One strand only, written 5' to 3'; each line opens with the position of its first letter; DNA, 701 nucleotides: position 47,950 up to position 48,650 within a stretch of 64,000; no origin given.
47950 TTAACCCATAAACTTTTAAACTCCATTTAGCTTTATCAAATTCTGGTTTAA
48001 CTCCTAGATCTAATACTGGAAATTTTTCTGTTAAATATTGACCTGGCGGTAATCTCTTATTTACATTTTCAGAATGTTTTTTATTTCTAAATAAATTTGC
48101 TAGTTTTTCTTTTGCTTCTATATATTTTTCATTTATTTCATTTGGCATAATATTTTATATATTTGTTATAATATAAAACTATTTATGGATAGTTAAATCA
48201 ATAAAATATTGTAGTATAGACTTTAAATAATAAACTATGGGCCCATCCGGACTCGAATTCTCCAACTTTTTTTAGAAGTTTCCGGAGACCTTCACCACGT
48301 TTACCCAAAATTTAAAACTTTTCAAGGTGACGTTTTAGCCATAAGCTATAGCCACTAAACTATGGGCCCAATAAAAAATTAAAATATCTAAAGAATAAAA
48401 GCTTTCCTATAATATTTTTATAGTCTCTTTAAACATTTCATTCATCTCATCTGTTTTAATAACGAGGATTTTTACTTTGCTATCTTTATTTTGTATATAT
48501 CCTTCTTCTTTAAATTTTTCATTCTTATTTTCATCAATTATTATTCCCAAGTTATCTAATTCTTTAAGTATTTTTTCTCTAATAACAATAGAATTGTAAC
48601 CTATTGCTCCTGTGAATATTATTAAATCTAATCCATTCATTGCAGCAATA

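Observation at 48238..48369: tRNA-Phe(GAA) interrupted by three inserts, including non-canonical D-loop and T-loop introns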

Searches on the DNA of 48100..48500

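Call 5: search_rna_families(source=window, start=48100, end=48500, threshold=evalue, max_evalue=10, show_alignments=5)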
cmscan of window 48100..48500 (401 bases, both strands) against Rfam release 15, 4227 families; matches with E-value up to 10: 3.
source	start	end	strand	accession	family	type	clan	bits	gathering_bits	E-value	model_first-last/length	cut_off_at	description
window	48132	48297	+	RF02194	HPnc0260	Gene; antisense;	-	24.9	59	2.5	1-156/156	no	Bacterial antisense RNA HPnc0260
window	48363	48398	+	RF01711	Lnt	Cis-reg;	-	15.9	55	8.9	1-63/63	no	Lnt RNA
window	48351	48367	-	RF02677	NsiR4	Gene; sRNA;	-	12.1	40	4.6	44-60/65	no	Nitrogen stress-induced RNA 4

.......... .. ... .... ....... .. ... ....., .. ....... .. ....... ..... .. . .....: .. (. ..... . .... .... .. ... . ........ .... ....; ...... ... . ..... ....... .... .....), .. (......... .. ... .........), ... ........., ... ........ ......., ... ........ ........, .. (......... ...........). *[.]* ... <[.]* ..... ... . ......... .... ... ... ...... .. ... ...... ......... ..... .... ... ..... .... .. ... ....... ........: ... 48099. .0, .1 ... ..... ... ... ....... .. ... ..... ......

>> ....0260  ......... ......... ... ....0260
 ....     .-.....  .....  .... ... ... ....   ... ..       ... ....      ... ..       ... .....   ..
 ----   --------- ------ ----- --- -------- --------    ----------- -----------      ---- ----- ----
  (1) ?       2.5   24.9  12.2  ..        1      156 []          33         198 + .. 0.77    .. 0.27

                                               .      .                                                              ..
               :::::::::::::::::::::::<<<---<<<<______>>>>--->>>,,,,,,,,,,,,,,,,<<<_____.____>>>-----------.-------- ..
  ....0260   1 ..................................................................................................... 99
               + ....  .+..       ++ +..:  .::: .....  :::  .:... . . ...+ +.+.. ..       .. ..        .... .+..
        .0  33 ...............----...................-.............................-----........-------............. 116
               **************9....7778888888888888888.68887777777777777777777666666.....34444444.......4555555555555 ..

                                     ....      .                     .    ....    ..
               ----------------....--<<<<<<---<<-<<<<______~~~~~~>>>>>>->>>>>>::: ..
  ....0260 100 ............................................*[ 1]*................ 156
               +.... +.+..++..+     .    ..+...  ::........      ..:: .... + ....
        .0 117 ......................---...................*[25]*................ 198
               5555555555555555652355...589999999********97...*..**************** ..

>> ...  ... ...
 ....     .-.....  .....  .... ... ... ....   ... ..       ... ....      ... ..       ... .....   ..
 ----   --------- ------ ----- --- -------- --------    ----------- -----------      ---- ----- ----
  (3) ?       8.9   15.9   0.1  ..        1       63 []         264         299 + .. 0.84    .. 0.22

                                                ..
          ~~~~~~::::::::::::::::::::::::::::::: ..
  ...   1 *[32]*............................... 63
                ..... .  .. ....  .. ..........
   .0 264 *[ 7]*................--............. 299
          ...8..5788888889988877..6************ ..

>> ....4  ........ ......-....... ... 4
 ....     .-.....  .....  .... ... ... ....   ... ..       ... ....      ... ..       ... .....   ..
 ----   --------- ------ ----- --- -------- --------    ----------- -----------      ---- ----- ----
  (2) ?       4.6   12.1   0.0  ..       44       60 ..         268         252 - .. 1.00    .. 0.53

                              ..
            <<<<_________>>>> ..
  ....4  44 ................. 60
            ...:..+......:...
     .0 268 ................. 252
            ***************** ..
